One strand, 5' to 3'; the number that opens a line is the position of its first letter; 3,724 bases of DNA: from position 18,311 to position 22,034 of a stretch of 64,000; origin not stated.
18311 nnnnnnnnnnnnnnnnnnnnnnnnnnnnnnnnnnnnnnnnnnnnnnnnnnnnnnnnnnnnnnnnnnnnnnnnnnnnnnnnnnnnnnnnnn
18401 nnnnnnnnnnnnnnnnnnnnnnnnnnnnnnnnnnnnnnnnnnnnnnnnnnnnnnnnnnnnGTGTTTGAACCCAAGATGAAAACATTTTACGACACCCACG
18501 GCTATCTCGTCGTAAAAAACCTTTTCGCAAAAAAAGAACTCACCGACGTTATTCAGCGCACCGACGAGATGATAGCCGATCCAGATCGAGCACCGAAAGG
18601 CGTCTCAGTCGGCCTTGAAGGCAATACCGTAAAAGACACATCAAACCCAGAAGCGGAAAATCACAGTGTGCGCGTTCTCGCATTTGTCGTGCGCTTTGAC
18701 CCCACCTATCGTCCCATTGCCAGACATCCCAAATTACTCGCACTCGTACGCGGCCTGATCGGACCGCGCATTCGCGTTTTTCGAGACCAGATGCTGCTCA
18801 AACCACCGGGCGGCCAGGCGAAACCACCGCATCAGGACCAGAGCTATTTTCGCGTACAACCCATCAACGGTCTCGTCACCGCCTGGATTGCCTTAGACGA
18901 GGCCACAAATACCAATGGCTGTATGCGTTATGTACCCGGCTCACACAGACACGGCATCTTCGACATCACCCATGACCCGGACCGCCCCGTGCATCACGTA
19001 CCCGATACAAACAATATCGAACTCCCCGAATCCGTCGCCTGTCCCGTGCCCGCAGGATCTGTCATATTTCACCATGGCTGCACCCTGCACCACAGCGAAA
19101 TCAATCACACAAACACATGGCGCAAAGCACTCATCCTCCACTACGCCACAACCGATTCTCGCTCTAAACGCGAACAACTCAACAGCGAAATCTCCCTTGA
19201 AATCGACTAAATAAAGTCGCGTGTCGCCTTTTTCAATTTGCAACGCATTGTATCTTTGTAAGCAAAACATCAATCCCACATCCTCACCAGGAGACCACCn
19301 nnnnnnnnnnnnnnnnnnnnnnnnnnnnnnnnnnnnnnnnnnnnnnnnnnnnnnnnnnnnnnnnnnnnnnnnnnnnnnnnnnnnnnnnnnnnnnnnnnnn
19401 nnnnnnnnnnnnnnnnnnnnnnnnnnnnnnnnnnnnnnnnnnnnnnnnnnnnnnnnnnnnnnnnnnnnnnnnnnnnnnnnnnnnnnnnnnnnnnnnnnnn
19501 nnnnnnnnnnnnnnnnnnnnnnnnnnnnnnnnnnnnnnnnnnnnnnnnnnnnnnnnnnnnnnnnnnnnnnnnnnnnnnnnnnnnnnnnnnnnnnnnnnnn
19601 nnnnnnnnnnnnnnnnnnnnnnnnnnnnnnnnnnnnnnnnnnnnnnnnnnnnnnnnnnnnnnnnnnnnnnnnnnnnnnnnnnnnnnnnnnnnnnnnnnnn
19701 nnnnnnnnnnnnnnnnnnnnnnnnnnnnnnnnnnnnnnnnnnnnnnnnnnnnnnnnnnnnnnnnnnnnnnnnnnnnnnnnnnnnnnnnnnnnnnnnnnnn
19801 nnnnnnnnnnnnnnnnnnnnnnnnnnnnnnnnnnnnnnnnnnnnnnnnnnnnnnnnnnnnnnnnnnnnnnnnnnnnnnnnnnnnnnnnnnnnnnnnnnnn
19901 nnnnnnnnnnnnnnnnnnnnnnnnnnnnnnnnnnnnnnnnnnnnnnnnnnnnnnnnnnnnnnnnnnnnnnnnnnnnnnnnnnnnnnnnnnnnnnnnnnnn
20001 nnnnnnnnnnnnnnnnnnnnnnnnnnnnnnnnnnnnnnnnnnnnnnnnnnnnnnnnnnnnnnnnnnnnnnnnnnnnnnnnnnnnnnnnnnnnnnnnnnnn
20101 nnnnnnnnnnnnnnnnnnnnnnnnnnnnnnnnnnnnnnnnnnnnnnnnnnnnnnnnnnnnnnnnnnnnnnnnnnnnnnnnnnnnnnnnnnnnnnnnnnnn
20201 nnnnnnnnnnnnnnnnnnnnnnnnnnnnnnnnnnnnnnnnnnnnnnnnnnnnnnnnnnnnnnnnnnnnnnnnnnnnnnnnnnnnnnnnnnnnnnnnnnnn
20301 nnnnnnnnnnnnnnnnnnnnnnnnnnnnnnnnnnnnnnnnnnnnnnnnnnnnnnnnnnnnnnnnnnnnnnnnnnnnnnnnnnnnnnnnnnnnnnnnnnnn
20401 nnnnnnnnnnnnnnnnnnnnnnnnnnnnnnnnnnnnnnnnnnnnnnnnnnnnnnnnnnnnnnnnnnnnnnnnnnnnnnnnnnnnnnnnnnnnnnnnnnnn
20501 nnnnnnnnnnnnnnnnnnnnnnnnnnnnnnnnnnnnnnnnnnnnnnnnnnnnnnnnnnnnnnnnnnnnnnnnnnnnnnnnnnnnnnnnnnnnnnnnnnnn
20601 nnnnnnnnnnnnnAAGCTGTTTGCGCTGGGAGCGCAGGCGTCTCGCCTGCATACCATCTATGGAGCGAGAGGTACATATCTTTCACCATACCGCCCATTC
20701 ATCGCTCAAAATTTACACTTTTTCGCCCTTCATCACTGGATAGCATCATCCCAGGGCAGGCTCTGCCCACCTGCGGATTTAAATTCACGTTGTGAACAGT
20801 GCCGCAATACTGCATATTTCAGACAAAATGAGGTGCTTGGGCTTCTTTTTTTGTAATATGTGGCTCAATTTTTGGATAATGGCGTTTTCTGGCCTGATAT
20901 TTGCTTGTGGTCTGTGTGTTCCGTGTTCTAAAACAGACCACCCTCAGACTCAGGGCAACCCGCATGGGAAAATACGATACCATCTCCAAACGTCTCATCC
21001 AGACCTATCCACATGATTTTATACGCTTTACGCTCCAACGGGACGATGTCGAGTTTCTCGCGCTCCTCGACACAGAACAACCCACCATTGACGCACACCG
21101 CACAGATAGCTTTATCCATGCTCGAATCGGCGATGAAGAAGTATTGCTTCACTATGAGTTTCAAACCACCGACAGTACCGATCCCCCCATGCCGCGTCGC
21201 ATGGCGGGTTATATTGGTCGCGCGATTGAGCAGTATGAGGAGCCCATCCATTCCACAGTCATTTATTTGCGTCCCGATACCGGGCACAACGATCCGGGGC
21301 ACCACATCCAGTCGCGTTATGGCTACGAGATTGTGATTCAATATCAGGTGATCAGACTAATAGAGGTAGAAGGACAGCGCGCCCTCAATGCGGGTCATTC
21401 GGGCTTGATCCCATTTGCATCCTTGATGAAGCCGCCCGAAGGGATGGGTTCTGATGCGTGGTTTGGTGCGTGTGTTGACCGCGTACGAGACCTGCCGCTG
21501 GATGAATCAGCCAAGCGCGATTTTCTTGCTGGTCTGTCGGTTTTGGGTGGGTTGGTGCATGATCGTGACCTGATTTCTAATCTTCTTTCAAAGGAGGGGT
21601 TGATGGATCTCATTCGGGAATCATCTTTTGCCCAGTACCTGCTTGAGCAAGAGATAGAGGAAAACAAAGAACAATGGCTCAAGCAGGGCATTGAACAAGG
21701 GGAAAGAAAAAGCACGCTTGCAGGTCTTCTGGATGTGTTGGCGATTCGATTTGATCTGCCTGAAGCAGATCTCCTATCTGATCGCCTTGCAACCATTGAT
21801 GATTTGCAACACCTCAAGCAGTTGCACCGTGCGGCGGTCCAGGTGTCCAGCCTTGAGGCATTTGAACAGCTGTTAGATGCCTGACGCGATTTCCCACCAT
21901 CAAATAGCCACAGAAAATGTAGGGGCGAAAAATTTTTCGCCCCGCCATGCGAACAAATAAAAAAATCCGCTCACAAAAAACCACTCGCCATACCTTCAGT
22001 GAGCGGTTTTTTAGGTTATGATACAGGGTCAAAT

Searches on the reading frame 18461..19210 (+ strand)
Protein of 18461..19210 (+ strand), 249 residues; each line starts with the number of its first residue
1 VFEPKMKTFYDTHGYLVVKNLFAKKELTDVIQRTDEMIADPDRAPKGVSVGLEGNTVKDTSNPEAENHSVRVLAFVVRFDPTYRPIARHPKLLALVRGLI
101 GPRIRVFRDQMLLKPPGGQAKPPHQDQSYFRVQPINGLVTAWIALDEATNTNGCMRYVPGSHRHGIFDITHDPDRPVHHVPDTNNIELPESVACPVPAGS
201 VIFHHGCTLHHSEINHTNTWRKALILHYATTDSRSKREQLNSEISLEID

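Call 53: search_protein_families(library=pfam, proteins=[window:18461-19210:+], max_evalue=0.001)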
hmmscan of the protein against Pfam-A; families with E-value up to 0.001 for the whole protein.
window:18461-19210:+ (249 aa): 1 family
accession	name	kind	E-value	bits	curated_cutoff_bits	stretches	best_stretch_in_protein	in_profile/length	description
PF05721.19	PhyH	-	1.5e-37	130.4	22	1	10-223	1-213/213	Phytanoyl-CoA dioxygenase (PhyH)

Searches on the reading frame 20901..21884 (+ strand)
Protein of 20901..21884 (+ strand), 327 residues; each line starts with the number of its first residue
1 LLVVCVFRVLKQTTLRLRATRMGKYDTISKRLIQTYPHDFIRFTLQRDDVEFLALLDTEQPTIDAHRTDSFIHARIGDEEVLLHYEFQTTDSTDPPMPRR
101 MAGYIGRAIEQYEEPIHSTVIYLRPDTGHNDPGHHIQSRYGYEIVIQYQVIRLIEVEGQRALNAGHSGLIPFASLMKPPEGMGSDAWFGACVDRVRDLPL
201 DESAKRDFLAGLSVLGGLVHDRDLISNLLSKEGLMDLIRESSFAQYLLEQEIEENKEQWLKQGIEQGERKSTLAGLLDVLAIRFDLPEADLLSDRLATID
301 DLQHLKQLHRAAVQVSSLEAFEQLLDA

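Call 4: search_protein_families(library=pfam, proteins=[window:20901-21884:+], max_evalue=1)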
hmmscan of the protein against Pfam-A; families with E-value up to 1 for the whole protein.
window:20901-21884:+ (327 aa): 0 families

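Call 5: search_protein_families(library=padloc, proteins=[window:20901-21884:+], max_evalue=1)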
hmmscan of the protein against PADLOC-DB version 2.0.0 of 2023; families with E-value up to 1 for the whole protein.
window:20901-21884:+ (327 aa): 0 families

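Call 6: search_protein_families(library=ncbifam, proteins=[window:20901-21884:+], max_evalue=1)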
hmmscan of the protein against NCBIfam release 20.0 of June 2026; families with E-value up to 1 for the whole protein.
window:20901-21884:+ (327 aa): 0 families

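Call 63: search_dna_similar(query=window:20964-21884:+, collection=plasmids, mode=protein, max_evalue=0.001, max_rows=12)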
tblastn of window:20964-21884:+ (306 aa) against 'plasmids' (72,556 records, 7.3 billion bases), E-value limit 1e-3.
Records with a match: 43; places in all: 74; records where one place covers at least 80% of the query: 23.
Best place of each record, by identity: <60% 43.
By first word of the organism name: Nostoc 19; Synechocystis 13; Acaryochloris 4; Anabaena 2; Clostridium 2; Halotia 1; Aphanizomenonaceae 1; Calothrix 1.
By predicted mobility (MOB-suite, as given by PLSDB): non-mobilizable 27; conjugative 12; mobilizable 4.
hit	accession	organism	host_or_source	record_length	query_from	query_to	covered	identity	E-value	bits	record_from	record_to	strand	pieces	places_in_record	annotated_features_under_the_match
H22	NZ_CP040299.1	Nostoc sp. TCL26-01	Leiosporoceros dussii,pure culture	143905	1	297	97%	31.0%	3e-21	101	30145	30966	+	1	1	DUF4351 domain-containing protein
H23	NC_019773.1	Anabaena cylindrica PCC 7122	water, most likely pond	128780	4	286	92%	28.5%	3e-14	81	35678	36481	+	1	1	DUF4351 domain-containing protein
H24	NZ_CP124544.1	Halotia branconii CENA392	Monoisolate,Whale bone on the ...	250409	3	300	97%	27.0%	8e-5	52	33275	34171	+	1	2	cytosolic protein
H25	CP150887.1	Aphanizomenonaceae cyanobacterium TIOX110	-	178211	5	302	97%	26.1%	1e-12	76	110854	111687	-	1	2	Rpn family recombination-promoting nuclease/putative transposase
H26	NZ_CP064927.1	Acaryochloris marina S15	cell culture,surface of Pikea pinnata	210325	4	284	92%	26.6%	1e-11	72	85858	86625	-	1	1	Rpn family recombination-promoting nuclease/putative transposase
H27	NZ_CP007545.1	Synechocystis sp. PCC 6714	-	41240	1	257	84%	28.7%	1e-12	76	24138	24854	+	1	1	Rpn family recombination-promoting nuclease/putative transposase | hypothetical protein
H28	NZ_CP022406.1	Clostridium sporogenes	-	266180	1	305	100%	23.8%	1e-7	60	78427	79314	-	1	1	Rpn family recombination-promoting nuclease/putative transposase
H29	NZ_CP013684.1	Clostridium botulinum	Microbial isolate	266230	1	305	100%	23.8%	1e-7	60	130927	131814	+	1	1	Rpn family recombination-promoting nuclease/putative transposase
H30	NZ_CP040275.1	Nostoc sp. C052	Blasia pusilla,pure culture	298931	4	284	92%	25.5%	4e-11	71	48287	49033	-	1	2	DUF4351 domain-containing protein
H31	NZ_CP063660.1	Synechocystis sp. PCC 7339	cell culture,Tidal pool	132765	1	261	85%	27.5%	2e-11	72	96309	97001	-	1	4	Rpn family recombination-promoting nuclease/putative transposase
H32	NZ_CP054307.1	Synechocystis sp. PCC 7338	cell culture,Tidal pool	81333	4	261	84%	27.8%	1e-9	66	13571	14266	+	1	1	Rpn family recombination-promoting nuclease/putative transposase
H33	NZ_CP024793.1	Nostoc flagelliforme CCNUN1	cell culture,desert soil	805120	4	261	84%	27.6%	4e-13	77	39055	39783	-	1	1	DUF4351 domain-containing protein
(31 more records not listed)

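Call 64: search_protein_families(library=pfam, proteins=[window:20964-21884:+], max_evalue=10)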
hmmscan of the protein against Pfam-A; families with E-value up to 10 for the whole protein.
window:20964-21884:+ (306 aa): 0 families
